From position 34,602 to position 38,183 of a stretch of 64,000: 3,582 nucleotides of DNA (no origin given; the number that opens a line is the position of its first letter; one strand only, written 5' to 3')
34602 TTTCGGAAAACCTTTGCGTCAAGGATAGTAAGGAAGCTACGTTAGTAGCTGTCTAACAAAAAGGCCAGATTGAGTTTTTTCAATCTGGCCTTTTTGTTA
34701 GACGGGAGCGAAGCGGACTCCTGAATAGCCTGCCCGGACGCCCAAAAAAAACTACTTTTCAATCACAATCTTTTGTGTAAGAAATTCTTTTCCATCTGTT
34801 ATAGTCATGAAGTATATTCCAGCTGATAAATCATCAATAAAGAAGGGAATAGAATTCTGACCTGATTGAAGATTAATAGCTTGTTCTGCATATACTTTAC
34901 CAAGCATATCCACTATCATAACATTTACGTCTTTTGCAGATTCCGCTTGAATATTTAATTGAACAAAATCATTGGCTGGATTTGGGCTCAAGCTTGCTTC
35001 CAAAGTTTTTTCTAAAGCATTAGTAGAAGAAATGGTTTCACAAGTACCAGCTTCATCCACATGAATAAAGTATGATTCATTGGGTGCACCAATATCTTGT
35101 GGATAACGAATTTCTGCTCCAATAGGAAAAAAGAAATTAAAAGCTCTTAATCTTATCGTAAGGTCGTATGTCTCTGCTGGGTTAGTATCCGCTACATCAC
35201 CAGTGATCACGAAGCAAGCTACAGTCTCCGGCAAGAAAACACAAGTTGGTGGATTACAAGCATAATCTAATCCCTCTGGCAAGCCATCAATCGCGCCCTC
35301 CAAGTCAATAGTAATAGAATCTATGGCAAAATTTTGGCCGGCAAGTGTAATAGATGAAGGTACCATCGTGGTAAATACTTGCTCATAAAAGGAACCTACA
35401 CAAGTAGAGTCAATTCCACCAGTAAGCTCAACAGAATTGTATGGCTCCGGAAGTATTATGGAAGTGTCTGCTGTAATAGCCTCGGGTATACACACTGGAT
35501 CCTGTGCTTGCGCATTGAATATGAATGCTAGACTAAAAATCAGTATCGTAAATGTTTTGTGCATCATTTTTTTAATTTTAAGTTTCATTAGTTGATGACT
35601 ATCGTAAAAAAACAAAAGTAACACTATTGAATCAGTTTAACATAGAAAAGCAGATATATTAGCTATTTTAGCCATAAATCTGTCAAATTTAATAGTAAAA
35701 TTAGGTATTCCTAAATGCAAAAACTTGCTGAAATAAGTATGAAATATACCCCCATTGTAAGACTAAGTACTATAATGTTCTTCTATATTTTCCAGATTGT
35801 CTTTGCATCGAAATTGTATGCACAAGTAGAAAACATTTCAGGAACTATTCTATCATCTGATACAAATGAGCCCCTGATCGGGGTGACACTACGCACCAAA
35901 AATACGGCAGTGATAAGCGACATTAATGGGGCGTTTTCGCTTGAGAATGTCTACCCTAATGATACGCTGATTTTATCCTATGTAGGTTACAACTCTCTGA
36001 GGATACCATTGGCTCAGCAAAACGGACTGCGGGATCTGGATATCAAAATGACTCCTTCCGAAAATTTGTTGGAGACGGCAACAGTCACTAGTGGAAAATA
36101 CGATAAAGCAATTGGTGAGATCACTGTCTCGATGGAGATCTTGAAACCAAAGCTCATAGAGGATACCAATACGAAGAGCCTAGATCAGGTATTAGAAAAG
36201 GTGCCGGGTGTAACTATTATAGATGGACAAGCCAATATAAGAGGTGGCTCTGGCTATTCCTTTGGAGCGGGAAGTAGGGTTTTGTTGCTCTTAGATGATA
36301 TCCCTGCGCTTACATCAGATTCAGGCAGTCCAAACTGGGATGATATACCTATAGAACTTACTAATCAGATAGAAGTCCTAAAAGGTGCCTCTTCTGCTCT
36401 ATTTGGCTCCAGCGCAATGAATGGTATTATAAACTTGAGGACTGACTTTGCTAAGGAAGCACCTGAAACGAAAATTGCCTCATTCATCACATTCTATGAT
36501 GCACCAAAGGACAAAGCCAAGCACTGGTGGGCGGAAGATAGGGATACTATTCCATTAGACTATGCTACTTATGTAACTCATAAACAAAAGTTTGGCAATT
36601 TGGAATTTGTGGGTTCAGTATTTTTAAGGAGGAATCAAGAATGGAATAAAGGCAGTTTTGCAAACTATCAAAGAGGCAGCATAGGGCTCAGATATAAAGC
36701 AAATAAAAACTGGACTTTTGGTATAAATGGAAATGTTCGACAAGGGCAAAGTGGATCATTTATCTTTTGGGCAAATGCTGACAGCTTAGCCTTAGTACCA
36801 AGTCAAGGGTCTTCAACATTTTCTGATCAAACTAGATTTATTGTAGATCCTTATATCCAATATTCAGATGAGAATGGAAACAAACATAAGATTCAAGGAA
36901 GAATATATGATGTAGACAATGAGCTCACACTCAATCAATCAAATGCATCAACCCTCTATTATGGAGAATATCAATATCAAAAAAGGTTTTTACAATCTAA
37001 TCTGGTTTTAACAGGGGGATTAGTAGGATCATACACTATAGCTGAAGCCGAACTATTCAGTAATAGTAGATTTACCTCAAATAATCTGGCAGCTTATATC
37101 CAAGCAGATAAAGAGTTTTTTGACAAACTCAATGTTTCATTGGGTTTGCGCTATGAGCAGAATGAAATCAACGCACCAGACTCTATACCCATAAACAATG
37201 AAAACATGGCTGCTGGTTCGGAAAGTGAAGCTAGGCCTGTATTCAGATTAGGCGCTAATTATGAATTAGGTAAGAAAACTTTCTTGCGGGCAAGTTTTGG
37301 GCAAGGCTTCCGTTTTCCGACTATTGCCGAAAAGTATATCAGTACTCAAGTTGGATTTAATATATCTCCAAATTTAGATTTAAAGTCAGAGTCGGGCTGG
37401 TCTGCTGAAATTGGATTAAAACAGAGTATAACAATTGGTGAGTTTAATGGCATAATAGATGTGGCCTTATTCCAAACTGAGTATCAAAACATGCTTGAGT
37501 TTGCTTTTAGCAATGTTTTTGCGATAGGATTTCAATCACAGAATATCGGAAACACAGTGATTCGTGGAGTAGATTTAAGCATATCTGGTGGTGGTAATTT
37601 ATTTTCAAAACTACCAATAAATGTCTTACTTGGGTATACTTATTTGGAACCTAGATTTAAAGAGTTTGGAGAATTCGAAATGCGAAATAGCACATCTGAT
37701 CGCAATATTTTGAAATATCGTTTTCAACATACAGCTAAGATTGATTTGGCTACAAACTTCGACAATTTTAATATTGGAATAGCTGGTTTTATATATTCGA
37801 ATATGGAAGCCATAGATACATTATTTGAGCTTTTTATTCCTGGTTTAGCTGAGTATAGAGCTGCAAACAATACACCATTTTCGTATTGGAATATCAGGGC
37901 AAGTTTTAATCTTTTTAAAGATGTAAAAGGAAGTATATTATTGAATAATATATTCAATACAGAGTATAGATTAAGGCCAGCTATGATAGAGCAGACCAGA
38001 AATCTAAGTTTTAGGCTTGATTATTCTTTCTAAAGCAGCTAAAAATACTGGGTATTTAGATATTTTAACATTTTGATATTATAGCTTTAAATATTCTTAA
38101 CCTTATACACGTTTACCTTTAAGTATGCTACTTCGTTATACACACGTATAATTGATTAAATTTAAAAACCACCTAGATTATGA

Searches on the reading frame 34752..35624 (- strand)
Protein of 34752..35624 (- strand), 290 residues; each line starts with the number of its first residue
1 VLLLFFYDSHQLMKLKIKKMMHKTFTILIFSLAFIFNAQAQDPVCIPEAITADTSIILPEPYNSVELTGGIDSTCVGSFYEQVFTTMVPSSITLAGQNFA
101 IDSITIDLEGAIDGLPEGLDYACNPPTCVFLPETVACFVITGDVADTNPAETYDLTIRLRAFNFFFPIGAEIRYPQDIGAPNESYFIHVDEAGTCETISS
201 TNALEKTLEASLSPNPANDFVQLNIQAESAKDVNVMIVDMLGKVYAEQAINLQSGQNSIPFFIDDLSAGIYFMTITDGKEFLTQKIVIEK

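Call 19: search_protein_families(library=pfam, proteins=[window:34752-35624:-], max_evalue=0.001)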
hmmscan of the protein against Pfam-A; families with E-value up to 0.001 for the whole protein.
window:34752-35624:- (290 aa): 1 family
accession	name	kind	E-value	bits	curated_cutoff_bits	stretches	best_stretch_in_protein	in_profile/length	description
PF18962.6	Por_Secre_tail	-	5.4e-14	52.7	27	1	214-288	3-75/75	Secretion system C-terminal sorting domain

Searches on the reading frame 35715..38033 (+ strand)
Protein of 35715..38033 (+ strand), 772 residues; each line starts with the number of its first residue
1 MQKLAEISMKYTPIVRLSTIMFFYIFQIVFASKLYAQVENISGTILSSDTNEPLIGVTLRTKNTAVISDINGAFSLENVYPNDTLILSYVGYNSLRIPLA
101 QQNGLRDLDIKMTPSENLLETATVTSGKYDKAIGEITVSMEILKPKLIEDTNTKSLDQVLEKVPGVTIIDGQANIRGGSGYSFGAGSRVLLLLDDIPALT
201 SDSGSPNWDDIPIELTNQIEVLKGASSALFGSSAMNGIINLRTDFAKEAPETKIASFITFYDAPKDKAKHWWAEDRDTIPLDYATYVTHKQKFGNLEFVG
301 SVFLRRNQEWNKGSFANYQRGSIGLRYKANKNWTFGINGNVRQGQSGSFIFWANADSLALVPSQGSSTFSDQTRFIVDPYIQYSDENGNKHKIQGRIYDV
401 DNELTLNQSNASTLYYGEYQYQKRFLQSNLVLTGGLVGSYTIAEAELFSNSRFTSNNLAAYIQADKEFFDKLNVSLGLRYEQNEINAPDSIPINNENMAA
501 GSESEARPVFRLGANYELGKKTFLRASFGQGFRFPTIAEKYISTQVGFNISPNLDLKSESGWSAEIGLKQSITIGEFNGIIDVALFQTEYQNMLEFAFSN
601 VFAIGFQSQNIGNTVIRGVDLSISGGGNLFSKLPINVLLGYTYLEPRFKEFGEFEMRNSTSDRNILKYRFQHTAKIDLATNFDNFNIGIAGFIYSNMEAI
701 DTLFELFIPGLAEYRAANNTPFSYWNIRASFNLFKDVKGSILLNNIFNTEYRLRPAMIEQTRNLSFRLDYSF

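Call 19: search_protein_families(library=pfam, proteins=[window:35715-38033:+], max_evalue=0.001)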
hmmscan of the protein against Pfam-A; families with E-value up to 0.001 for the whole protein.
window:35715-38033:+ (772 aa): 3 families
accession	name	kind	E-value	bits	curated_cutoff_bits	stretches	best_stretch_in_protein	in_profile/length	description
PF00593.30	TonB_dep_Rec_b-barrel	-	1.4e-36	127.7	27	1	303-737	43-427/436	TonB dependent receptor-like, beta-barrel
PF07715.20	Plug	-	3.7e-19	69.7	23.9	1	135-238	4-107/107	TonB-dependent Receptor Plug Domain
PF13715.12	CarbopepD_reg_2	-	4.7e-13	49.4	32.2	1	41-124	1-88/88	CarboxypepD_reg-like domain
